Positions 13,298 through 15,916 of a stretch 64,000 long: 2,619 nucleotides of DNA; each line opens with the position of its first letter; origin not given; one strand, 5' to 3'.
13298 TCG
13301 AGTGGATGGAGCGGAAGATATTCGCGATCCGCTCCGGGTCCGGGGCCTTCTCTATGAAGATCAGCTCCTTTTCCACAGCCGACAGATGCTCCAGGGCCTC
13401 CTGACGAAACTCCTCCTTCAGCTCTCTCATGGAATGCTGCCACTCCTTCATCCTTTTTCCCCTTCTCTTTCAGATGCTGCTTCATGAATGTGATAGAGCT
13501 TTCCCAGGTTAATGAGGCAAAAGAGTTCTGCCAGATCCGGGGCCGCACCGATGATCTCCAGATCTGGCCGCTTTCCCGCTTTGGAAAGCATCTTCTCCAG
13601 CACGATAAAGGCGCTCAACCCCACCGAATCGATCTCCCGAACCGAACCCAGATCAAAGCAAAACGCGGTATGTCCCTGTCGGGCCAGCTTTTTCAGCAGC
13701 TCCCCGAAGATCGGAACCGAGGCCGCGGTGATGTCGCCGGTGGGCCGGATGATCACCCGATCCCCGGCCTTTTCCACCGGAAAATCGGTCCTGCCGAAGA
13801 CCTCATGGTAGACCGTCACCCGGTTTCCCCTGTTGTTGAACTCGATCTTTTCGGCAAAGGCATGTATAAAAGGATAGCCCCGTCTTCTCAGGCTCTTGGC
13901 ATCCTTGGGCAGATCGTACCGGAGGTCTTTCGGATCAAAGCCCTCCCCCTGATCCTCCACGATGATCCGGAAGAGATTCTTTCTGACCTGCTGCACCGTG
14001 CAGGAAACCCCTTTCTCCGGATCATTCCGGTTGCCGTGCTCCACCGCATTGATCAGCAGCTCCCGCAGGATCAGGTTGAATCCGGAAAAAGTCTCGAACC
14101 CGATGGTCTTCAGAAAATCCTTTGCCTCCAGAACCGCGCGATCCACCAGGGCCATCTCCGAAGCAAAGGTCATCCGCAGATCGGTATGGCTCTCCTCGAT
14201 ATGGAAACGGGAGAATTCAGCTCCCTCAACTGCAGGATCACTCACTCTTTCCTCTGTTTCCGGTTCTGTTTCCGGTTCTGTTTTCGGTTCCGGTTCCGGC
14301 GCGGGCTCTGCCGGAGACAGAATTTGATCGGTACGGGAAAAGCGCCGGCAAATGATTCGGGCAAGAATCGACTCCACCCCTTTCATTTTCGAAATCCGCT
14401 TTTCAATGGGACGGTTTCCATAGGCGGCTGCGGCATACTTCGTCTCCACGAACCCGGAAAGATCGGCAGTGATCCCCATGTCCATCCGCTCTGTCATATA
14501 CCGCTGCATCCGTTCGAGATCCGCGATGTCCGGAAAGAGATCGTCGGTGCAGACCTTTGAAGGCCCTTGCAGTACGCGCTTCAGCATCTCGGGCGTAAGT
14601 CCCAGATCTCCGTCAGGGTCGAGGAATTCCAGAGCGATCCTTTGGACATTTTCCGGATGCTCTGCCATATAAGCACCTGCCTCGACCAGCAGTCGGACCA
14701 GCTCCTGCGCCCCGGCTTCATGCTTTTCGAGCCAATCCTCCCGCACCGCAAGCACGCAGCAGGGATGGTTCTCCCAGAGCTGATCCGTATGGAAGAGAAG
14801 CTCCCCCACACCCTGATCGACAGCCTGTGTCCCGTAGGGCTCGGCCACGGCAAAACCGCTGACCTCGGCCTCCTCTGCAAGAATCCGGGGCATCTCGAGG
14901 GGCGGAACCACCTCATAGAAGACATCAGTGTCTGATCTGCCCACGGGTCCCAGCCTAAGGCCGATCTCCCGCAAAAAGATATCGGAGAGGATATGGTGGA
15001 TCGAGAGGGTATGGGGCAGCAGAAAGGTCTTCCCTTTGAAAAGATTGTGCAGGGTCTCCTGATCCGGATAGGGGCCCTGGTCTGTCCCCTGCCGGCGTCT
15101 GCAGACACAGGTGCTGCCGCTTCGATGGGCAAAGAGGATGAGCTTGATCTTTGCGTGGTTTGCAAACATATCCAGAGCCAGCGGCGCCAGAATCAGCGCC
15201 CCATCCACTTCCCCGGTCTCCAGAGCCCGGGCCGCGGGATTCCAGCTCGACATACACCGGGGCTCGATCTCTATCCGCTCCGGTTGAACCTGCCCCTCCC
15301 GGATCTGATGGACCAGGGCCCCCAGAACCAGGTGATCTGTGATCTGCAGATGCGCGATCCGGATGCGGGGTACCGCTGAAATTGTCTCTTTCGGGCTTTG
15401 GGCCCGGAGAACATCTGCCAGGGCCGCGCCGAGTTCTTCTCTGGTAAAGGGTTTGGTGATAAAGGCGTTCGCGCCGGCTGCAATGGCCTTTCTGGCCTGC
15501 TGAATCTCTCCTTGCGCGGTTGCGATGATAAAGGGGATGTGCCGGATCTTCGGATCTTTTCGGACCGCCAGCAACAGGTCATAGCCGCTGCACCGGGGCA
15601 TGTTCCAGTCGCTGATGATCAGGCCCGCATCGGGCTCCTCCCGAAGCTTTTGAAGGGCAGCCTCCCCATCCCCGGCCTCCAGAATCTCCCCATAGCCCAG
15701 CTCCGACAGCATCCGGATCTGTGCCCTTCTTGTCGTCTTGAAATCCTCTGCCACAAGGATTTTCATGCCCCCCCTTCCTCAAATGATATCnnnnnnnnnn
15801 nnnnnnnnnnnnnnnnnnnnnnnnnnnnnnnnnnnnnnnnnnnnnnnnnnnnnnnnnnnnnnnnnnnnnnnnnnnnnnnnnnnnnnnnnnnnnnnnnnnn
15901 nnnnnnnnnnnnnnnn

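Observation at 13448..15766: Partner-switching kinase and its STAS substrate fused in one polypeptide, together with a CheY-like receiver and an NrtA/NasS-like ligand-binding fold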

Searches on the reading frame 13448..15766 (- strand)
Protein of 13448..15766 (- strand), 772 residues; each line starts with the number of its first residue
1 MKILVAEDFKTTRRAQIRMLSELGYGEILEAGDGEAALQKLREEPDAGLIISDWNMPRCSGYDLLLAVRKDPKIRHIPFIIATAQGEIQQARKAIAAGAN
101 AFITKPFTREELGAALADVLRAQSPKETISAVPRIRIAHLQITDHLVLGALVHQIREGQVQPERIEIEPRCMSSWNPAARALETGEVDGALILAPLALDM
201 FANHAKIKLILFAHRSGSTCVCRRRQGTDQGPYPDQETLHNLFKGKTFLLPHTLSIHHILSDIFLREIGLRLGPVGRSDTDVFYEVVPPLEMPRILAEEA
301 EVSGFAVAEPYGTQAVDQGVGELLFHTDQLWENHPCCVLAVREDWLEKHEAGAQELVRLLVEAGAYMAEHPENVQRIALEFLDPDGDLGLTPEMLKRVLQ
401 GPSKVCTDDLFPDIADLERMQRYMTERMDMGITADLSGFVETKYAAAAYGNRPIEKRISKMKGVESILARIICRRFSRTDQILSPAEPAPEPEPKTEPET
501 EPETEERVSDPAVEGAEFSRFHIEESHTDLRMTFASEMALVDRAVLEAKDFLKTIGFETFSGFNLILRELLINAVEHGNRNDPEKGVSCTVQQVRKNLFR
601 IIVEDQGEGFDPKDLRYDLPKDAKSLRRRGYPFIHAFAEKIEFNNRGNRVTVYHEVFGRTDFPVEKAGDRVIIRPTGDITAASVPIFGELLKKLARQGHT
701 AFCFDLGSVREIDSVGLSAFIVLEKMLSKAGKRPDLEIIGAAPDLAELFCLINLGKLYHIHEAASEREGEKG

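Call 3: search_protein_families(library=pfam, proteins=[window:13448-15766:-], max_evalue=0.01)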
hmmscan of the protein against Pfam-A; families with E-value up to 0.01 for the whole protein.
window:13448-15766:- (772 aa): 7 families
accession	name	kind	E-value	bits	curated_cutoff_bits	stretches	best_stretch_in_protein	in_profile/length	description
PF13379.11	NMT1_2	-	2e-30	106.9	24.7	1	134-378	7-248/252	NMT1-like family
PF00072.30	Response_reg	-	1.6e-22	80.2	30.2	1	3-116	1-110/111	Response regulator receiver domain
PF13581.12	HATPase_c_2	-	4e-13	49.9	27.4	1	535-652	2-125/127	Histidine kinase-like ATPase domain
PF01740.26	STAS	-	2e-07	31.1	22.6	1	664-761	4-100/106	STAS domain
PF13466.11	STAS_2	-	9.8e-07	29.3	29.2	1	676-754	4-79/80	STAS domain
PF02518.31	HATPase_c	-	4.1e-05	24.4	26.4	1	564-616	7-55/111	Histidine kinase-, DNA gyrase B-, and HSP90-like ATPase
PF05887.16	Trypan_PARP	-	0.0022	18.4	100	1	486-505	61-80/134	Procyclic acidic repetitive protein (PARP)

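Call 4: search_protein_families(library=ncbifam, proteins=[window:13448-15766:-], max_evalue=0.01)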
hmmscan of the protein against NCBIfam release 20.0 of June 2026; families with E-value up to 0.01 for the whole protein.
window:13448-15766:- (772 aa): 87 families (the best 25 are shown)
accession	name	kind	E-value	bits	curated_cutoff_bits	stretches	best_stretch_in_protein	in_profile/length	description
NF007901.0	PRK10610.1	equivalog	2.8e-23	82.4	189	1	1-118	6-122/129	chemotaxis response regulator CheY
TIGR02154.1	PhoB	equivalog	1.8e-19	70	296.2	1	2-131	4-131/226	phosphate regulon transcriptional regulator PhoB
NF041866.1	EpsW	equivalog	1.7e-18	66.4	200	1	3-125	8-130/131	exopolysaccharide biosynthesis response regulator EpsW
NF007546.0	PRK10161.1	equivalog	1.9e-16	60.3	471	1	2-147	4-146/229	phosphate response regulator transcription factor PhoB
TIGR01728.1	SsuA_fam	subfamily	1.6e-15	57.1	163.5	1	164-383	29-232/290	aliphatic sulfonate ABC transporter substrate-binding protein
NF050064.1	BlResRespRegCbrR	equivalog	3.3e-15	55.9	600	1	2-129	125-250/415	bile resistance response regulator CbrR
NF045944.1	ResRegRpaBCyano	equivalog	4e-15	55.8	330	1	4-140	1-136/229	response regulator transcription factor RpaB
NF006900.1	PRK09390.1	equivalog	4.6e-13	49.2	255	1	5-171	9-173/203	response regulator FixJ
NF007135.0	PRK09581.1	equivalog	1.3e-12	47.3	474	1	2-121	4-121/457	PleD family two-component system response regulator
NF012023.0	PRK15479.1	equivalog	1.4e-12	47.7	337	1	1-123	1-119/224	transcriptional regulator TctD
NF041734.1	resp_reg_RppA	equivalog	2.5e-12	46.6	250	1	1-125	1-122/229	two-component system response regulator RppA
NF045991.1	RespRegCtrARhodob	equivalog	6.7e-12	45.6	350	1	1-123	1-119/224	response regulator transcription factor CtrA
NF047654.1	DiguCycDgcRLepto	equivalog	7.9e-12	44.7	500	1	2-126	4-126/295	diguanylate cyclase DgcR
TIGR01387.1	cztR_silR_copR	subfamily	2.1e-11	43.9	279.2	1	3-142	1-132/218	heavy metal response regulator transcription factor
TIGR01818.1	ntrC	equivalog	5.7e-11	41.9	558.6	1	3-118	1-112/463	nitrogen regulation protein NR(I)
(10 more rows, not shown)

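Call 5: find_homologous_proteins(query=window:13448-15766:-, max_evalue=0.00001)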
Query window:13448-15766:- (772 aa): 597 proteins with E <= 0.00001 among 8000 candidates; the best 120 are listed.
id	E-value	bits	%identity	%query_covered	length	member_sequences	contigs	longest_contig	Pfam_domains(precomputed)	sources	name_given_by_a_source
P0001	0.0e+0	1750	100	100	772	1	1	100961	PF13379.12,PF01740.27,PF13581.13,PF00072.31,PF13466.13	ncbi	-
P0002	4.0e-234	798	44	58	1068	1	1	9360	PF13379.12,PF00072.31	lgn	-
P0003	2.6e-224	765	48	99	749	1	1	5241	PF13379.12,PF01740.27,PF13581.13,PF00072.31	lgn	-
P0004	5.2e-224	764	49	99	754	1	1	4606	PF13379.12,PF01740.27,PF13581.13,PF00072.31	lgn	-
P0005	1.1e-223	763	48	98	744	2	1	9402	PF13379.12,PF01740.27,PF13581.13,PF00072.31,PF13466.13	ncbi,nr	ncbi:MAG: response regulator [Desulfobacteraceae bacterium]|nr:response regulator [Desulfobacteracea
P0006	2.4e-222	759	42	61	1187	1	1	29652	PF13379.12,PF01584.25,PF00072.31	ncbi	-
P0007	3.5e-217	742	46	99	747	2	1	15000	PF13379.12,PF01740.27,PF13581.13,PF00072.31,PF13466.13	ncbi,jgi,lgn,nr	ncbi:MAG: response regulator [Desulfococcaceae bacterium]|jgi:anti-anti-sigma factor|nr:response reg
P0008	2.1e-209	716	46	98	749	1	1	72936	PF13379.12,PF01740.27,PF13581.13,PF00072.31,PF13466.13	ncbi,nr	ncbi:ABC transporter substrate-binding protein [Desulfobacterales bacterium HSG16]|nr:ABC transporte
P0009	1.9e-208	713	47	98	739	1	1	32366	PF13379.12,PF01740.27,PF13581.13,PF00072.31,PF13466.13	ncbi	-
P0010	3.9e-208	712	46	99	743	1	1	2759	PF13379.12,PF01740.27,PF13581.13,PF00072.31,PF13466.13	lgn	-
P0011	3.6e-207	708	45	99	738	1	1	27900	PF13379.12,PF01740.27,PF13581.13,PF00072.31,PF13466.13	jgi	jgi:anti-anti-sigma factor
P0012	1.1e-204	700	44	99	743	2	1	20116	PF13379.12,PF01740.27,PF13581.13,PF02518.32,PF00072.31,PF13466.13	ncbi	-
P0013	7.1e-202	691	46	100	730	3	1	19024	PF13379.12,PF01740.27,PF13581.13,PF00072.31,PF13466.13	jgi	-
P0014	1.0e-201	691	46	98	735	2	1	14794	PF13379.12,PF01740.27,PF13581.13,PF00072.31,PF13466.13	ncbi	-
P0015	4.9e-201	688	46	100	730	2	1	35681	PF13379.12,PF01740.27,PF13581.13,PF00072.31,PF13466.13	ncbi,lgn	-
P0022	2.5e-174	600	37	98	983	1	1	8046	PF13379.12,PF01740.27,PF13581.13,PF02518.32,PF00072.31,PF13466.13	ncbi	-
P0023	4.2e-172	593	39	98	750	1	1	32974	PF13379.12,PF01740.27,PF13581.13,PF02518.32,PF00072.31,PF13466.13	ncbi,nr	ncbi:ABC transporter substrate-binding protein [Desulfobacterales bacterium HSG16]|nr:ABC transporte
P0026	9.1e-169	582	38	98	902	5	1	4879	PF13379.12,PF01740.27,PF13581.13,PF02518.32,PF00072.31,PF13466.13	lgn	-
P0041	1.7e-132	462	48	61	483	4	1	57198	PF13379.12,PF00072.31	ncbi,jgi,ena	jgi:CheY-like chemotaxis protein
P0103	3.0e-123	431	43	61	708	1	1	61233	PF13379.12,PF00072.31,PF07228.18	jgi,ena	-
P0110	1.2e-122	429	44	58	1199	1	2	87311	PF13379.12,PF01584.25,PF02518.32,PF00072.31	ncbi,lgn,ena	-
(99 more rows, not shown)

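Call 6: search_solved_structures(query=window:13448-15766:-, max_evalue=0.01, show_alignments=0)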
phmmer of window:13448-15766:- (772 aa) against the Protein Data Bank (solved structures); distinct sequences matched with E-value up to 0.01: 231 (the best 60 are shown).
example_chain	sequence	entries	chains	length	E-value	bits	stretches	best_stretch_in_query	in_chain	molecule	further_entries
3h1g_A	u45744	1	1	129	8.3e-23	84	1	1-119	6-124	Chemotaxis protein cheY homolog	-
4hns_A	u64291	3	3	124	2.4e-22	82.5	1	1-114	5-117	Chemotaxis protein CheY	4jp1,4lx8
3to5_A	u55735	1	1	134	2.8e-22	82.3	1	1-116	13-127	CheY homolog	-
3gwg_A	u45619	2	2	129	2.9e-22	82.2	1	1-119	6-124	Chemotaxis protein cheY homolog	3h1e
4hnq_A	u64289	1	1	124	1.6e-21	79.8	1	1-114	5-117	Chemotaxis protein CheY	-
3h1f_A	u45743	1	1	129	3.8e-21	78.5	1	1-119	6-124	Chemotaxis protein cheY homolog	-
1p6q_A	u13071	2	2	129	5.3e-21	78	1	2-120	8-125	CheY2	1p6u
1udr_A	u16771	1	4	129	1.3e-20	76.7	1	1-115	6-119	CHEY PROTEIN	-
2che_A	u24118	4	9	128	2e-20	76.1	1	1-115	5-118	CHEY | Chemotaxis protein cheY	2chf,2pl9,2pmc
2fka_A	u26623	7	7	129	2e-20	76.1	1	1-115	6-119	Chemotaxis protein cheY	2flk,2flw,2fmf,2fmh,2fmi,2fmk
1d4z_A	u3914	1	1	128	2.7e-20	75.7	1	1-115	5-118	CHEMOTAXIS PROTEIN CHEY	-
1a0o_A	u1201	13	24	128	3.7e-20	75.2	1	1-115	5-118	CHEY | CHEMOTAXIS CHEY PROTEIN | CHEMOTAXIS PROTEIN CHEY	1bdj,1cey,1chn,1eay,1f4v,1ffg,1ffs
1djm_A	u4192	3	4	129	3.8e-20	75.2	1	1-115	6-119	CHEMOTAXIS PROTEIN Y | Chemotaxis protein cheY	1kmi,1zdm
1cye_A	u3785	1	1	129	3.8e-20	75.2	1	1-115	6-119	CHEY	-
3myy_A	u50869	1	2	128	4.9e-20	74.8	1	1-114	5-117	Chemotaxis protein cheY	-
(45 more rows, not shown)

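Call 33: find_encoding_contigs(protein=P0008, flank=10000, max_places=2)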
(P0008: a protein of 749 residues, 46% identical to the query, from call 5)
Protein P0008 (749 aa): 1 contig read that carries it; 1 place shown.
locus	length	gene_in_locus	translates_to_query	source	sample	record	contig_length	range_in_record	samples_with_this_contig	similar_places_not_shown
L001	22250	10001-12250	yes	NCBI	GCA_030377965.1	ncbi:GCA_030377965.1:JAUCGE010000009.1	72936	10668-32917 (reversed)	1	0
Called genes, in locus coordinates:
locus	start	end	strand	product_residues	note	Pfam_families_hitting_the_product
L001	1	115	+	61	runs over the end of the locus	-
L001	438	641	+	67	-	PF20095:DUF6485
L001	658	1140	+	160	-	-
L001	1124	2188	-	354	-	PF01734:Patatin (weak)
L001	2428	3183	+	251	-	PF00989:PAS, PF13426:PAS_9, PF08447:PAS_3, PF00989:PAS, PF13188:PAS_8 (weak), PF08448:PAS_4, PF13426:PAS_9 (weak), PF08447:PAS_3, +1 more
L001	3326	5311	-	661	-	PF02310:B12-binding, PF04055:Radical_SAM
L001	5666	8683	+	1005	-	PF00072:Response_reg, PF08448:PAS_4 (weak), PF08447:PAS_3, PF13426:PAS_9 (faint), PF00512:HisKA, PF02518:HATPase_c, PF00072:Response_reg, PF01627:Hpt (weak)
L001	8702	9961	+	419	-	PF00072:Response_reg, PF07228:SpoIIE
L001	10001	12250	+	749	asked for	PF00072:Response_reg, PF13379:NMT1_2, PF13581:HATPase_c_2, PF01740:STAS, PF13466:STAS_2 (weak)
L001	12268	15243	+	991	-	PF01627:Hpt, PF02895:H-kinase_dim, PF02518:HATPase_c, PF01584:CheW, PF00072:Response_reg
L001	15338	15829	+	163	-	PF01584:CheW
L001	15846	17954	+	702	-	PF22673:MCP-like_PDC_1, PF00672:HAMP (weak), PF00015:MCPsignal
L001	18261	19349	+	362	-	PF00072:Response_reg, PF01339:CheB_methylest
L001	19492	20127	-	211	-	PF19489:SLT_4, PF01464:SLT (weak)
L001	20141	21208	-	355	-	PF02885:Glycos_trans_3N, PF00591:Glycos_transf_3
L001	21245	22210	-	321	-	PF08240:ADH_N, PF00107:ADH_zinc_N (faint)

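Call 41: find_encoding_contigs(protein=P0015, flank=8000, max_places=1)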
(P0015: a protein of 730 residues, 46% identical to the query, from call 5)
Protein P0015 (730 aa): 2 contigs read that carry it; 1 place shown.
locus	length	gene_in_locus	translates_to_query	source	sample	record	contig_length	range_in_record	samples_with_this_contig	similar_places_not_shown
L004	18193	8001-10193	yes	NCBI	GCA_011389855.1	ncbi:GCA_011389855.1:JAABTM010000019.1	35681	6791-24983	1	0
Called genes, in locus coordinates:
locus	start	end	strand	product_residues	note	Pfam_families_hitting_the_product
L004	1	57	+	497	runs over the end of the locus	PF06253:MTTB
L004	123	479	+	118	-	PF00037:Fer4 (weak), PF13237:Fer4_10 (weak), PF14697:Fer4_21 (weak), PF12838:Fer4_7, PF13187:Fer4_9, PF12837:Fer4_6 (weak), PF13237:Fer4_10, PF00037:Fer4, +7 more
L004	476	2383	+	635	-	PF02730:AFOR_N, PF01314:AFOR_C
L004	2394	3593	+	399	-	PF00890:FAD_binding_2 (faint), PF01266:DAO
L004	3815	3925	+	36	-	-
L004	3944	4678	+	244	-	PF04069:OpuAC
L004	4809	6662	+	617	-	PF00072:Response_reg, PF02518:HATPase_c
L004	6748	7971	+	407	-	PF00072:Response_reg, PF07228:SpoIIE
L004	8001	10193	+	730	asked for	PF00072:Response_reg, PF13379:NMT1_2, PF13581:HATPase_c_2, PF01740:STAS, PF13466:STAS_2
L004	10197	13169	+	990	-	PF01627:Hpt, PF02895:H-kinase_dim, PF02518:HATPase_c, PF01584:CheW, PF00072:Response_reg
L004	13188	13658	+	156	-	PF01584:CheW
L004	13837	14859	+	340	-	PF13379:NMT1_2, PF09084:NMT1 (weak)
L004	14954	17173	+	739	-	PF06103:DUF948 (faint), PF00672:HAMP, PF07889:DUF1664 (faint), PF28175:T4SS_LegC2C7 (faint), PF00015:MCPsignal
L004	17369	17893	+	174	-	-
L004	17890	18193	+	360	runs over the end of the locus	PF00072:Response_reg, PF01339:CheB_methylest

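Call 42: find_encoding_contigs(protein=P0023, flank=8000, max_places=1)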
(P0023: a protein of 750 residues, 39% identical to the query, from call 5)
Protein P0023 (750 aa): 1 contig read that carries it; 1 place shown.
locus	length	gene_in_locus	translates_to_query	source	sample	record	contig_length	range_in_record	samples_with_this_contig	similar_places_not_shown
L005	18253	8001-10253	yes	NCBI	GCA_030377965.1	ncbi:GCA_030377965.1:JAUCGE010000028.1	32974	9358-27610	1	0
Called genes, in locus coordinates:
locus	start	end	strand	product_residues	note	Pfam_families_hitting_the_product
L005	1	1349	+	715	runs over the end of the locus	PF13181:TPR_8 (faint), PF13374:TPR_10 (faint), PF13424:TPR_12 (faint), PF14559:TPR_19 (weak), PF13432:TPR_16, PF14559:TPR_19 (weak), PF12895:ANAPC3 (weak), PF14559:TPR_19 (weak), +19 more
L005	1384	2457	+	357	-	PF00078:RVT_1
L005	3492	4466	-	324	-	PF00389:2-Hacid_dh, PF07991:KARI_N (faint), PF02826:2-Hacid_dh_C, PF03446:NAD_binding_2 (weak)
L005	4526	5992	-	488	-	PF00171:Aldedh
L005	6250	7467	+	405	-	PF00072:Response_reg, PF07228:SpoIIE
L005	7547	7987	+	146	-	PF13581:HATPase_c_2, PF02518:HATPase_c (weak)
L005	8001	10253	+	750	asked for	PF00072:Response_reg, PF13466:STAS_2 (faint), PF13379:NMT1_2, PF13581:HATPase_c_2, PF02518:HATPase_c (weak), PF01740:STAS (weak)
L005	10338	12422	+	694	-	PF01627:Hpt, PF02895:H-kinase_dim, PF02518:HATPase_c, PF01584:CheW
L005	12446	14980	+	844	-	PF05227:CHASE3, PF00015:MCPsignal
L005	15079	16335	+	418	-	PF00149:Metallophos, PF12850:Metallophos_2 (weak)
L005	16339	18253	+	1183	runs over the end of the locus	PF13476:AAA_23, PF13514:AAA_27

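Call 43: find_encoding_contigs(protein=P0011, flank=8000, max_places=1)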
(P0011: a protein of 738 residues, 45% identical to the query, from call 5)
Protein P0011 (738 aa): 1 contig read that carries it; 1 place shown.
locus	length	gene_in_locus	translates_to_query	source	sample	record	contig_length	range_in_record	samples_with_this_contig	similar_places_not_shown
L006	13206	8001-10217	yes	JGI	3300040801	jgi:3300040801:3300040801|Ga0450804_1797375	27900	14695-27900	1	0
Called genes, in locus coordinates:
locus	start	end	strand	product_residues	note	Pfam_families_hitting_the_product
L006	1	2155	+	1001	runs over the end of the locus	PF04313:HSDR_N (faint), PF02384:N6_Mtase, PF01170:UPF0020 (faint), PF20473:MmeI_Mtase, PF07669:Eco57I, PF12950:TaqI_C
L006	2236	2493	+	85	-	PF03683:UPF0175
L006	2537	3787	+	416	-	PF02463:SMC_N, PF13175:AAA_15 (weak), PF13304:AAA_21, PF13175:AAA_15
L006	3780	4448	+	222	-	PF01844:HNH (weak)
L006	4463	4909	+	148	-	-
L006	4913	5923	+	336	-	PF17761:DUF1016_N, PF06250:YhcG_C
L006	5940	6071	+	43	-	-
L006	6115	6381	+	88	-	-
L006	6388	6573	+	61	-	-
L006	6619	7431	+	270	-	PF00089:Trypsin, PF13365:Trypsin_2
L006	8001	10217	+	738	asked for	PF00072:Response_reg, PF13379:NMT1_2, PF13581:HATPase_c_2, PF01740:STAS, PF13466:STAS_2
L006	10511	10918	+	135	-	PF02566:OsmC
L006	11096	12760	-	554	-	PF07228:SpoIIE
